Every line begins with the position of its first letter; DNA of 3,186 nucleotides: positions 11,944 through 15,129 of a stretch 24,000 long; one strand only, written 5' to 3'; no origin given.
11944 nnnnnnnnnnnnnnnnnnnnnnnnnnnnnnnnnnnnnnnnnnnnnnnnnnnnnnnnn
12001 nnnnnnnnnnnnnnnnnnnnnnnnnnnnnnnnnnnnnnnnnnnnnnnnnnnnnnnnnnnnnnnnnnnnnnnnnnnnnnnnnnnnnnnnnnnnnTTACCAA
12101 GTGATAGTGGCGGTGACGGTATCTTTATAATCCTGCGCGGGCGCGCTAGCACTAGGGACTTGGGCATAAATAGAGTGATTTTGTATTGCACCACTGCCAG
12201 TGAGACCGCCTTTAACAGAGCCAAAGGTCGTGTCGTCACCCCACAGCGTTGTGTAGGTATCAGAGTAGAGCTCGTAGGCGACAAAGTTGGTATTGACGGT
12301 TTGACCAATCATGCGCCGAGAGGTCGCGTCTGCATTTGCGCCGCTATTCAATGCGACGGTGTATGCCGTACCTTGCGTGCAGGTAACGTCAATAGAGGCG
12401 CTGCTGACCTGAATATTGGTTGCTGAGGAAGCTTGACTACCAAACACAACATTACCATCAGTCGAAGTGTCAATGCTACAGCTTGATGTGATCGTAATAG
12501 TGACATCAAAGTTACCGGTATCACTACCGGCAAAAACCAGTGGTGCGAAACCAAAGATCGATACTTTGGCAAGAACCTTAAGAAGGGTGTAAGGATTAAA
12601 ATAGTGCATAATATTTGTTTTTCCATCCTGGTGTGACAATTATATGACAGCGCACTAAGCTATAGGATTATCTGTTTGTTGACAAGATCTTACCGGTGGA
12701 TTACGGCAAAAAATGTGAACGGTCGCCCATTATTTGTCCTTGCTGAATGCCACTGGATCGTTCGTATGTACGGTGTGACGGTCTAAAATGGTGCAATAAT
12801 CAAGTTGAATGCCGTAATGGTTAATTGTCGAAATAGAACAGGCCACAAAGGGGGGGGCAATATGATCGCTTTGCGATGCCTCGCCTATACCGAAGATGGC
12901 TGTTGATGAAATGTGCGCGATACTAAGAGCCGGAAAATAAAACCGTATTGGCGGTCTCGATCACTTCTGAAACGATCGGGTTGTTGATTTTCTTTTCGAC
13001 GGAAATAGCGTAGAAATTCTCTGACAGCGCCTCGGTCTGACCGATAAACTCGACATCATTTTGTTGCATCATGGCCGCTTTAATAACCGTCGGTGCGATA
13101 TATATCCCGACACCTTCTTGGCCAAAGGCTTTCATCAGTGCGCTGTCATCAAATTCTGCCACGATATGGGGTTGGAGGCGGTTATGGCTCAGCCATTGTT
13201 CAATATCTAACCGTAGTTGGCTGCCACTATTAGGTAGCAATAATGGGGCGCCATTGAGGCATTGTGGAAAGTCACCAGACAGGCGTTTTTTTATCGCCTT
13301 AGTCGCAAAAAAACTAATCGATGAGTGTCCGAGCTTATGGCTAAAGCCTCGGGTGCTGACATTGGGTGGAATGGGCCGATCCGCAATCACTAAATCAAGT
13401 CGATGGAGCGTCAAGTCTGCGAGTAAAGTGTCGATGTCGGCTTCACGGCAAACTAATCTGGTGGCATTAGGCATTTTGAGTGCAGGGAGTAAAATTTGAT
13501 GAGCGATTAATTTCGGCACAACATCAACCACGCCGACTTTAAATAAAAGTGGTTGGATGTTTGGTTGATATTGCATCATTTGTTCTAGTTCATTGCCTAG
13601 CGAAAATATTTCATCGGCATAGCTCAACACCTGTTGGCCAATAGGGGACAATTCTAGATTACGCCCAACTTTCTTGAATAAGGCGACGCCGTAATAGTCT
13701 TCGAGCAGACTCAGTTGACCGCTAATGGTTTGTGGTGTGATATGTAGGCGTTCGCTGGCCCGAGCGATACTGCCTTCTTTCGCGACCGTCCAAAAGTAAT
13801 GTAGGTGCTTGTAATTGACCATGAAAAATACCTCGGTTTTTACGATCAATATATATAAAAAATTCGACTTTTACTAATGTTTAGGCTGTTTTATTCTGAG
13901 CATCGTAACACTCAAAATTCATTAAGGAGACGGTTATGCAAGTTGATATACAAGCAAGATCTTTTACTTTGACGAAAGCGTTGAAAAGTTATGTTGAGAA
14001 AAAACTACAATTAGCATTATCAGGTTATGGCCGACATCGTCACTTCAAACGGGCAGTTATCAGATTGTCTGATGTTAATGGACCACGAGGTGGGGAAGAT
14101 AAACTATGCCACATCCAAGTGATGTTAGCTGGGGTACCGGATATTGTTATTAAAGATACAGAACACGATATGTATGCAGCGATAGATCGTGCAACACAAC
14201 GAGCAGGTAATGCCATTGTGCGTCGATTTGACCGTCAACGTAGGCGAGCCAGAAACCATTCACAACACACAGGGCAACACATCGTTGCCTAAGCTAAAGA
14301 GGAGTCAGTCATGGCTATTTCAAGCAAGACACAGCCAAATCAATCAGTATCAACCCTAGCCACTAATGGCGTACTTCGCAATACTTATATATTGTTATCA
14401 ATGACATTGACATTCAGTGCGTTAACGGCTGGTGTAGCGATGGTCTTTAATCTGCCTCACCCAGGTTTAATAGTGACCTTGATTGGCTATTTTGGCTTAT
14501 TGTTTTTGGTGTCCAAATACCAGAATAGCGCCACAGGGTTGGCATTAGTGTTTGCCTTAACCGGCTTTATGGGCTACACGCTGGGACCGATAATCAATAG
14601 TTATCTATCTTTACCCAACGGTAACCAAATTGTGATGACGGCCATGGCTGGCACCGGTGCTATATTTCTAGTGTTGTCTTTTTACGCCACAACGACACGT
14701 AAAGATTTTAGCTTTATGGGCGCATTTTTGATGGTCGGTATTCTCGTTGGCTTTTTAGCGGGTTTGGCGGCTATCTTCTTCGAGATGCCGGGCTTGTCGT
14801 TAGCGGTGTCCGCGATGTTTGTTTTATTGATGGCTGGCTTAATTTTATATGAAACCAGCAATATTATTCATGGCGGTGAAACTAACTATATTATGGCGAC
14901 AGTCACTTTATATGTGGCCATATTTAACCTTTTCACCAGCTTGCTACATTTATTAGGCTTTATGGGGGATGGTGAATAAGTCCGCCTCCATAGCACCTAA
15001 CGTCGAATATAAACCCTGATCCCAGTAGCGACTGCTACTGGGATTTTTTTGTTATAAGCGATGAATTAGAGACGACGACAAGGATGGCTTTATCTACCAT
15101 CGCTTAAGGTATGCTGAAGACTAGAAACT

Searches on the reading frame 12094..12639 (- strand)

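Call 45: search_protein_families(library=pfam, proteins=[window:12094-12639:-], max_evalue=0.001)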
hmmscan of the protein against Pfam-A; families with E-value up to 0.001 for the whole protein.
window:12094-12639:- (181 aa): 1 family
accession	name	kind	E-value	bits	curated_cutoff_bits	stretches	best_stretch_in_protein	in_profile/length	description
PF05229.21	SCPU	-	2.9e-27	96.1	22.4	1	41-178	2-138/138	Spore Coat Protein U domain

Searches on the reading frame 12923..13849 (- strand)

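Call 45: search_protein_families(library=pfam, proteins=[window:12923-13849:-], max_evalue=0.001)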
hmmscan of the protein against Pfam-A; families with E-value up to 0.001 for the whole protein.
window:12923-13849:- (308 aa): 2 families
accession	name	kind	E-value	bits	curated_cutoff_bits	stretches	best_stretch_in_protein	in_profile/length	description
PF00126.33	HTH_1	-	3.9e-17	62.4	26.6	1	14-72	2-60/60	Bacterial regulatory helix-turn-helix protein, lysR family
PF03466.25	LysR_substrate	-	3.2e-12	46.7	28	1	125-300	30-204/209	LysR substrate binding domain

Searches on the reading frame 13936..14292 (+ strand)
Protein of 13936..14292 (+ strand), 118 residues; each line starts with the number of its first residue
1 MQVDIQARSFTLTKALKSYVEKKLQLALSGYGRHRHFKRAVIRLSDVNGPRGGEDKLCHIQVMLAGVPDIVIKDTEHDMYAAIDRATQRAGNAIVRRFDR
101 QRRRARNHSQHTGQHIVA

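Call 45: search_protein_families(library=pfam, proteins=[window:13936-14292:+], max_evalue=0.001)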
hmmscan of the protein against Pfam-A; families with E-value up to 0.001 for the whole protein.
window:13936-14292:+ (118 aa): 1 family
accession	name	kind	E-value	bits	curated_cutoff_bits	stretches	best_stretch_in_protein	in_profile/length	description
PF02482.25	Ribosomal_S30AE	-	1e-12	49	23.7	1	3-101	1-87/88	Sigma 54 modulation protein / S30EA ribosomal protein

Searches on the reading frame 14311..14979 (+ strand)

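Call 45: search_protein_families(library=pfam, proteins=[window:14311-14979:+], max_evalue=0.001)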
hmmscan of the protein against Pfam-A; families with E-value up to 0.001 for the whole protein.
window:14311-14979:+ (222 aa): 2 families
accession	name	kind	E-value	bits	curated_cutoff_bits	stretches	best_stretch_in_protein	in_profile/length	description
PF01027.25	Bax1-I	-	2.9e-47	161.6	34.1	1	20-215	2-207/207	Inhibitor of apoptosis-promoting Bax1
PF12811.12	BaxI_1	-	2.2e-05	24.6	26.2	1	8-158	13-159/233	Bax inhibitor 1 like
